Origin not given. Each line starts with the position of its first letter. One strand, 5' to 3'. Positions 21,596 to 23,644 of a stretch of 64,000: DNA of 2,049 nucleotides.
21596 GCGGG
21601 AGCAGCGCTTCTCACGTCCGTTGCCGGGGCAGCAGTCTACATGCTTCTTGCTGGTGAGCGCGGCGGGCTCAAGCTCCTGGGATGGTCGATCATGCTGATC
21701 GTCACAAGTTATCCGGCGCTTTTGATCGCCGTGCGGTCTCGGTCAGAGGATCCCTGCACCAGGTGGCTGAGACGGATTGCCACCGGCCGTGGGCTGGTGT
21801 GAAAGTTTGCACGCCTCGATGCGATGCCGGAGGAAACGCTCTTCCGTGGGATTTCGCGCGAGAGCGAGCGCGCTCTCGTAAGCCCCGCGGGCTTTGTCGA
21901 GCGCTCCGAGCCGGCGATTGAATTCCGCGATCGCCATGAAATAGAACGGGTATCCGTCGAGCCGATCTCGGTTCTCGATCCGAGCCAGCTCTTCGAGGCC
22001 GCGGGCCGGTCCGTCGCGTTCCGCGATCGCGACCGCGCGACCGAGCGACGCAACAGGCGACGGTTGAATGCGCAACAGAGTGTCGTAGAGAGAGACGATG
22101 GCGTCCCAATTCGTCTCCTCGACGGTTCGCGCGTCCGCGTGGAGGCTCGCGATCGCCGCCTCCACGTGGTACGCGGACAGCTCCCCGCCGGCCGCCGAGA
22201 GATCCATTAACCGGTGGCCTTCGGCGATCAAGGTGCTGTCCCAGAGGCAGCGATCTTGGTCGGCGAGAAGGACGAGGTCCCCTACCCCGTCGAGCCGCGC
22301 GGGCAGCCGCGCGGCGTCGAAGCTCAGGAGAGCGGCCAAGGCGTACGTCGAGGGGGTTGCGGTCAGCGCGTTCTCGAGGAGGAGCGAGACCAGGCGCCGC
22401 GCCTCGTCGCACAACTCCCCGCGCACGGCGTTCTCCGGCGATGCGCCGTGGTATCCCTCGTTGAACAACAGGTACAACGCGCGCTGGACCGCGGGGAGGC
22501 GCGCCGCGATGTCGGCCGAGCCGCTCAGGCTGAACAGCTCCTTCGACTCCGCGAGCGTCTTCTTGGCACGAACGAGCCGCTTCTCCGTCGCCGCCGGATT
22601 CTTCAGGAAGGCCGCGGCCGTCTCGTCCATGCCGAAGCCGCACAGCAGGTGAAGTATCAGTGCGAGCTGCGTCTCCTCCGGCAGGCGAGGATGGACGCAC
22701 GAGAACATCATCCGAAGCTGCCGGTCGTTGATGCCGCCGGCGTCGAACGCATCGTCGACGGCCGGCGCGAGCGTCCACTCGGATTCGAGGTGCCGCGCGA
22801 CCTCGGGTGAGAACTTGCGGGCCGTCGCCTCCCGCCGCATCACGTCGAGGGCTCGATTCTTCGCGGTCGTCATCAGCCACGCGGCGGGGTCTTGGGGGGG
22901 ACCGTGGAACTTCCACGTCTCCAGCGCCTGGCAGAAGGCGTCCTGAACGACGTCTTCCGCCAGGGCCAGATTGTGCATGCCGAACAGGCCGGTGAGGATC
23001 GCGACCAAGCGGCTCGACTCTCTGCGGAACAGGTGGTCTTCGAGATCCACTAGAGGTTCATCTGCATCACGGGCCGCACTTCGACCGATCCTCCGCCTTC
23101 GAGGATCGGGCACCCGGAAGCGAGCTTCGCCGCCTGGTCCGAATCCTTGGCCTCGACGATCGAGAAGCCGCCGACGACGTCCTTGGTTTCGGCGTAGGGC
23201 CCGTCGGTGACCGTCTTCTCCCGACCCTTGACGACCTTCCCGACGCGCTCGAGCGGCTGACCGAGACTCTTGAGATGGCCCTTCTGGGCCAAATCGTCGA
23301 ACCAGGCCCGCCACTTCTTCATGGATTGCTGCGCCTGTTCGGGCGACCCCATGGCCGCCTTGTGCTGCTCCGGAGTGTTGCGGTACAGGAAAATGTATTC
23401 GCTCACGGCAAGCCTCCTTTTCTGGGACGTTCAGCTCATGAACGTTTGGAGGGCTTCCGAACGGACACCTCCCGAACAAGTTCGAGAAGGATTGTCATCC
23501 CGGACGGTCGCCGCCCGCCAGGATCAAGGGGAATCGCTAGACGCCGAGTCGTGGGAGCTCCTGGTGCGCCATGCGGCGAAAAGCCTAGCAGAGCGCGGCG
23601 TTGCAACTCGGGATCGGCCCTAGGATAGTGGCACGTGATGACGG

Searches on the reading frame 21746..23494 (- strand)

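Call 42: search_protein_families(library=pfam, proteins=[window:21746-23494:-], max_evalue=0.001)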
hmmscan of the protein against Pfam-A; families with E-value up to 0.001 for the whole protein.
window:21746-23494:- (583 aa): 4 families
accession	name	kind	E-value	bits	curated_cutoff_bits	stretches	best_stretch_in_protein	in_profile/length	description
PF20239.3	DUF6596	-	9e-32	109.8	27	1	332-433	1-101/102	Family of unknown function (DUF6596)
PF04542.20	Sigma70_r2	-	3.4e-11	43.2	24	1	155-223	1-69/71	Sigma-70 region 2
PF08281.18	Sigma70_r4_2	-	1.7e-07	31.2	25.7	1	264-314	4-54/54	Sigma-70, region 4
PF13429.12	TPR_15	-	0.00064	19.7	26.2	0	502-548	132-178/280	Tetratricopeptide repeat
